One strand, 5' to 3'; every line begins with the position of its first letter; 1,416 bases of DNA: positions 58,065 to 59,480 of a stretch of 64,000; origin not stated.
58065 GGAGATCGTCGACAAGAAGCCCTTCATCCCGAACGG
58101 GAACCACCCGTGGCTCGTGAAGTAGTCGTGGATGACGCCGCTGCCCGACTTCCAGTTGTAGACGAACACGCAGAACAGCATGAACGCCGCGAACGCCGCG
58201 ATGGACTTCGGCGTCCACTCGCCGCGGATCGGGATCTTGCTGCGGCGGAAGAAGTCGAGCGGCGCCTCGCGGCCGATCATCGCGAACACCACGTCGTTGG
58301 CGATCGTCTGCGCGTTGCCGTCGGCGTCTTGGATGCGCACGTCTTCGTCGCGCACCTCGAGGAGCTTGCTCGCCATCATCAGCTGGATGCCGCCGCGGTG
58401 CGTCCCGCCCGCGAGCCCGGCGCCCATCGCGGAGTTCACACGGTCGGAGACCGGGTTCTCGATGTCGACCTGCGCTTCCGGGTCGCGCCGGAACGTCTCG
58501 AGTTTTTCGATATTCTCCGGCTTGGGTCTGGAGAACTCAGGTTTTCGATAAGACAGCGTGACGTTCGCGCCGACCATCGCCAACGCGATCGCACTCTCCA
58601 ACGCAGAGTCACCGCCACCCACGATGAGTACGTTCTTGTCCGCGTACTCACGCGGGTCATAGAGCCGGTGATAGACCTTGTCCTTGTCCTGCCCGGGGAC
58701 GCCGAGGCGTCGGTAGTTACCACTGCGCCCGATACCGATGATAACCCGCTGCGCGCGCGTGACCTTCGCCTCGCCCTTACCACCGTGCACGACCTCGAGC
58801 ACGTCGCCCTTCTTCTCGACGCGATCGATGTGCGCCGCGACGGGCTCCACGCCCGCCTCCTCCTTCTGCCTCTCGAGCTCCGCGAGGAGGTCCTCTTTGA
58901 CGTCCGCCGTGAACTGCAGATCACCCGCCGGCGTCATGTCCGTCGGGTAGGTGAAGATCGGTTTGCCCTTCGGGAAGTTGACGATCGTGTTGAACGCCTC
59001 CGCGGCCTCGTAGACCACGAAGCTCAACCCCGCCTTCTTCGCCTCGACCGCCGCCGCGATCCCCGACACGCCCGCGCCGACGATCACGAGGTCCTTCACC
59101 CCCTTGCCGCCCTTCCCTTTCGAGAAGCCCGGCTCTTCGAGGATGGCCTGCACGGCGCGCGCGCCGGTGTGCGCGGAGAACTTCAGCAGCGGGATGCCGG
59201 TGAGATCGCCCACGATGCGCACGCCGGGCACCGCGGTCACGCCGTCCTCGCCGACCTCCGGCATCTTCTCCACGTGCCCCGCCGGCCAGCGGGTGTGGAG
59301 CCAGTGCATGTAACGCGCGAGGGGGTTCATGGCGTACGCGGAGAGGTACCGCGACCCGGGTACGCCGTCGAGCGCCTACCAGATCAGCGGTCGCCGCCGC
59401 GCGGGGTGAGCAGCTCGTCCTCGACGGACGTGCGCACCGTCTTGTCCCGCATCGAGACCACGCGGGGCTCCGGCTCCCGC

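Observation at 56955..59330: Single-polypeptide fusion of a pyridine-nucleotide-disulfide/FAD oxidoreductase to a NapH/CcoG-type membrane polyferredoxin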

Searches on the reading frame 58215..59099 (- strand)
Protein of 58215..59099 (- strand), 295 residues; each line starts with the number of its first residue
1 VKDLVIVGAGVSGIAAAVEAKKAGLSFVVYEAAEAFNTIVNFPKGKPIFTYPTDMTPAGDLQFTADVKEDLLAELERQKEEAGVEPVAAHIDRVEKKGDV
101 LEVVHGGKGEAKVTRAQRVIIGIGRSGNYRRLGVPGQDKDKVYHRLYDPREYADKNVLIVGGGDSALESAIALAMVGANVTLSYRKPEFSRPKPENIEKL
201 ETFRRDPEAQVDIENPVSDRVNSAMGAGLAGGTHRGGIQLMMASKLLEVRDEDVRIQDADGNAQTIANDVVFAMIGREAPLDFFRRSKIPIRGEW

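Call 42: search_protein_families(library=pfam, proteins=[window:58215-59099:-], max_evalue=0.000001)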
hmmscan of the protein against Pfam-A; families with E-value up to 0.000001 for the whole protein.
seq(295 aa): 5 families
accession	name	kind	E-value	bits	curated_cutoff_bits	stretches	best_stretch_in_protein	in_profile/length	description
PF13738.12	Pyr_redox_3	-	2.7e-31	109.4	30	1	5-289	1-279/305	Pyridine nucleotide-disulphide oxidoreductase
PF07992.20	Pyr_redox_2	-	1.8e-20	74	26.1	1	2-199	1-187/291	Pyridine nucleotide-disulphide oxidoreductase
PF00070.33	Pyr_redox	-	4.8e-10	40.2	22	0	156-198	1-43/82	Pyridine nucleotide-disulphide oxidoreductase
PF00890.30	FAD_binding_2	-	9.3e-09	35.4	20.4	0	3-46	1-44/414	FAD binding domain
PF01134.28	GIDA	-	3.3e-07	30.1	22.1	0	3-41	1-37/391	Glucose inhibited division protein A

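Call 43: search_protein_families(library=ncbifam, proteins=[window:58215-59099:-], max_evalue=1e-8)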
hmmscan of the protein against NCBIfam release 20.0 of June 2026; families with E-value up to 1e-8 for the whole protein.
seq(295 aa): 4 families
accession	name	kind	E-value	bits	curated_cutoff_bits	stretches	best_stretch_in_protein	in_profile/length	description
TIGR04018.1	Bthiol_YpdA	hypoth_equivalog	3.9e-37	127.7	339.9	1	3-190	1-188/316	YpdA family putative bacillithiol disulfide reductase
TIGR01292.1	TRX_reduct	equivalog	7.7e-20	70.9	343.45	1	3-200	2-186/300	thioredoxin-disulfide reductase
TIGR03143.1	AhpF_homolog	hypoth_equivalog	8.6e-11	41.1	687.65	1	2-193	5-182/555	putative alkyl hydroperoxide reductase F subunit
TIGR01350.1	lipoamide_DH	equivalog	6.1e-10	38.4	408.8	0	3-33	3-33/461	dihydrolipoyl dehydrogenase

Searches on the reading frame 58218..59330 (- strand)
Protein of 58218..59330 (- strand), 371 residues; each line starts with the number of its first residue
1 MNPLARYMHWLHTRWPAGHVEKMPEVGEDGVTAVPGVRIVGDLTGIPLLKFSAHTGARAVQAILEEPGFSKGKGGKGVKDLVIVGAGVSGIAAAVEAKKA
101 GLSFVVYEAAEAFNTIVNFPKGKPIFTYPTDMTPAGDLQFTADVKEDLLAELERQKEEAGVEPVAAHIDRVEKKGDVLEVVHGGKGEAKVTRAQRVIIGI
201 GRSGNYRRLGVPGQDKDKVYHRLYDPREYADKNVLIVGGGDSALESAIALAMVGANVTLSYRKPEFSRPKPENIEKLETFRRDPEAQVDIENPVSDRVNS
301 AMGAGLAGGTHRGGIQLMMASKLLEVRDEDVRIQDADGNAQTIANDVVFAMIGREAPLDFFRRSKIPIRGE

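Call 29: search_solved_structures(query=window:58218-59330:-, max_evalue=1e-8, show_alignments=3)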
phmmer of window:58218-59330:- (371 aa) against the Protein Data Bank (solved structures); distinct sequences matched with E-value up to 1e-8: 14.
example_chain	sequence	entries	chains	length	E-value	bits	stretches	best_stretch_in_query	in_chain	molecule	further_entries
7a76_A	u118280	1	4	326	4e-24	88.7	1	80-279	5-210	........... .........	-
7a7b_A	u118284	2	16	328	2.3e-21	79.7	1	81-268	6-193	YpdA family putative bacillithiol disulfide reductase Bdr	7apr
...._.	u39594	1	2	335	2.8e-13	53.1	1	80-277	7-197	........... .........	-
5uth_A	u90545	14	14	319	2.4e-11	46.7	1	77-270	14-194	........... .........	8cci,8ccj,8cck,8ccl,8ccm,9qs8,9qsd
5uwy_A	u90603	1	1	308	2.5e-10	43.4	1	78-267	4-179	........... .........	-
9xub_A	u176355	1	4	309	4.7e-10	42.5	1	77-270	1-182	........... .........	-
2a87_A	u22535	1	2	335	1.2e-09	41.2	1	77-270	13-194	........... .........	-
4gcm_A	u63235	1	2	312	1.9e-09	40.5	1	80-267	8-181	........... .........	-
7aaw_A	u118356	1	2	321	2.9e-09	39.9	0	78-266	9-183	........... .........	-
3f8p_A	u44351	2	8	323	5.2e-09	39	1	147-288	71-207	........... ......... (TrxB-3)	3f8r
5mh4_A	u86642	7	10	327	6.5e-09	38.7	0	80-266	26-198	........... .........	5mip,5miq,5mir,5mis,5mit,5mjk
9vv4_A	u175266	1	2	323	6.5e-09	38.7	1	76-267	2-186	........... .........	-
3f8d_A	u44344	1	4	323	7.4e-09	38.5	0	147-288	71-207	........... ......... (TrxB-3)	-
3r9u_A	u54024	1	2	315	9.1e-09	38.2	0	78-280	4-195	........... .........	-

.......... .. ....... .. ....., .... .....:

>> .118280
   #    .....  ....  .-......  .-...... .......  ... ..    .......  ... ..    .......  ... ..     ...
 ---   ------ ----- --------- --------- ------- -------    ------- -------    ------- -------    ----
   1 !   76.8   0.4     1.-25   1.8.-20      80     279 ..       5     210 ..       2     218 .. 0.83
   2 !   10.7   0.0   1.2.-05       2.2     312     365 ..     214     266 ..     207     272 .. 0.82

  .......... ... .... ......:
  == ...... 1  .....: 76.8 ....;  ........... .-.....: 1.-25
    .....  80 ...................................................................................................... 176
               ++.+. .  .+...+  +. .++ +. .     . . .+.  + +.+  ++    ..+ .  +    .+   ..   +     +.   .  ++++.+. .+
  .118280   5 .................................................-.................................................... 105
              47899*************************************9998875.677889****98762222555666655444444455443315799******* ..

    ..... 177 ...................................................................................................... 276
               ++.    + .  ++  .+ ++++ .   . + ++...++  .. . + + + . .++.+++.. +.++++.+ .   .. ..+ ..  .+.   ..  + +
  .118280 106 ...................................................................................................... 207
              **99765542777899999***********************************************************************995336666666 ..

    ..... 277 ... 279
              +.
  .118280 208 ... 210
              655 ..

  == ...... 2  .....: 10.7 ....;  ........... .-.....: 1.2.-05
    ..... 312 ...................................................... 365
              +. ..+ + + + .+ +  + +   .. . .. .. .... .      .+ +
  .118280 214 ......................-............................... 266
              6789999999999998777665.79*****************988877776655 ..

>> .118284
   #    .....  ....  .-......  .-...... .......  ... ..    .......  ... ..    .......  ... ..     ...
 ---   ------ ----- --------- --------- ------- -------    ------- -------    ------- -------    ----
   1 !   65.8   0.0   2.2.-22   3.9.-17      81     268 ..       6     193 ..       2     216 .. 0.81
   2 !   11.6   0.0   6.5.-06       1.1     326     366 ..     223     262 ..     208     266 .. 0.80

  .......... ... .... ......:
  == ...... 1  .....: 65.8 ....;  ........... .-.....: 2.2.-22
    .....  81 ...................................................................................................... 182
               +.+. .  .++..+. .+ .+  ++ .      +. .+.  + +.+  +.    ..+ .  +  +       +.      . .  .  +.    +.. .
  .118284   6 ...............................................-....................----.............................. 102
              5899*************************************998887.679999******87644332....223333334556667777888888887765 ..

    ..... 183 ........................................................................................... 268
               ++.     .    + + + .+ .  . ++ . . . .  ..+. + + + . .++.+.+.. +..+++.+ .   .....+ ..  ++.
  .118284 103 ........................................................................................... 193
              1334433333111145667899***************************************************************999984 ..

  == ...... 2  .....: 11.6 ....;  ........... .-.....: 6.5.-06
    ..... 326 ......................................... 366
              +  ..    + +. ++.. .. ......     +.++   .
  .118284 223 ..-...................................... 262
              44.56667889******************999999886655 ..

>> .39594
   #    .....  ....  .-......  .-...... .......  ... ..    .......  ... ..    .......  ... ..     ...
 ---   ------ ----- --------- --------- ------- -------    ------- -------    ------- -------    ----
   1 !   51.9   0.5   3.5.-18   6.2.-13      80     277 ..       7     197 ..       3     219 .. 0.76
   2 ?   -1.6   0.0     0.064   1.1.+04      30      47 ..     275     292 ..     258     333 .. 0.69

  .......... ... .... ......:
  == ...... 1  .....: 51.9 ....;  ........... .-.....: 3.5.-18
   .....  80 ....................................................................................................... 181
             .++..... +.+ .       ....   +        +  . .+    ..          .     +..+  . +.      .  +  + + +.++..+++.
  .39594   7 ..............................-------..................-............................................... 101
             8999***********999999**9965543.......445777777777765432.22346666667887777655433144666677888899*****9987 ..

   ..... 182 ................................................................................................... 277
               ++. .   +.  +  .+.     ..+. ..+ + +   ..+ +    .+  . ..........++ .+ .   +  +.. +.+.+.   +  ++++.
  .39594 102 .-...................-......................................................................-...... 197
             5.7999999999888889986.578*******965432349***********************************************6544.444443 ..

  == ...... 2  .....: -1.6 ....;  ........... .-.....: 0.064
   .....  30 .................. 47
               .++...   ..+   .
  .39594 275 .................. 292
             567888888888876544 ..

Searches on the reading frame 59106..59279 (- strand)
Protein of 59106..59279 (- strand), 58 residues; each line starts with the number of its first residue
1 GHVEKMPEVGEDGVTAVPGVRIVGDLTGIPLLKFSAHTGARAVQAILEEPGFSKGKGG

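Call 28: search_solved_structures(query=window:59106-59279:-, max_evalue=10, show_alignments=4)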
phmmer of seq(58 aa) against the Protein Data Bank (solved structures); distinct sequences matched with E-value up to 10: 1.
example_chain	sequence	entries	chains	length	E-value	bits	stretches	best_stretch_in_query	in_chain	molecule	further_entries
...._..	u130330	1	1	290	0.13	16.1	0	31-45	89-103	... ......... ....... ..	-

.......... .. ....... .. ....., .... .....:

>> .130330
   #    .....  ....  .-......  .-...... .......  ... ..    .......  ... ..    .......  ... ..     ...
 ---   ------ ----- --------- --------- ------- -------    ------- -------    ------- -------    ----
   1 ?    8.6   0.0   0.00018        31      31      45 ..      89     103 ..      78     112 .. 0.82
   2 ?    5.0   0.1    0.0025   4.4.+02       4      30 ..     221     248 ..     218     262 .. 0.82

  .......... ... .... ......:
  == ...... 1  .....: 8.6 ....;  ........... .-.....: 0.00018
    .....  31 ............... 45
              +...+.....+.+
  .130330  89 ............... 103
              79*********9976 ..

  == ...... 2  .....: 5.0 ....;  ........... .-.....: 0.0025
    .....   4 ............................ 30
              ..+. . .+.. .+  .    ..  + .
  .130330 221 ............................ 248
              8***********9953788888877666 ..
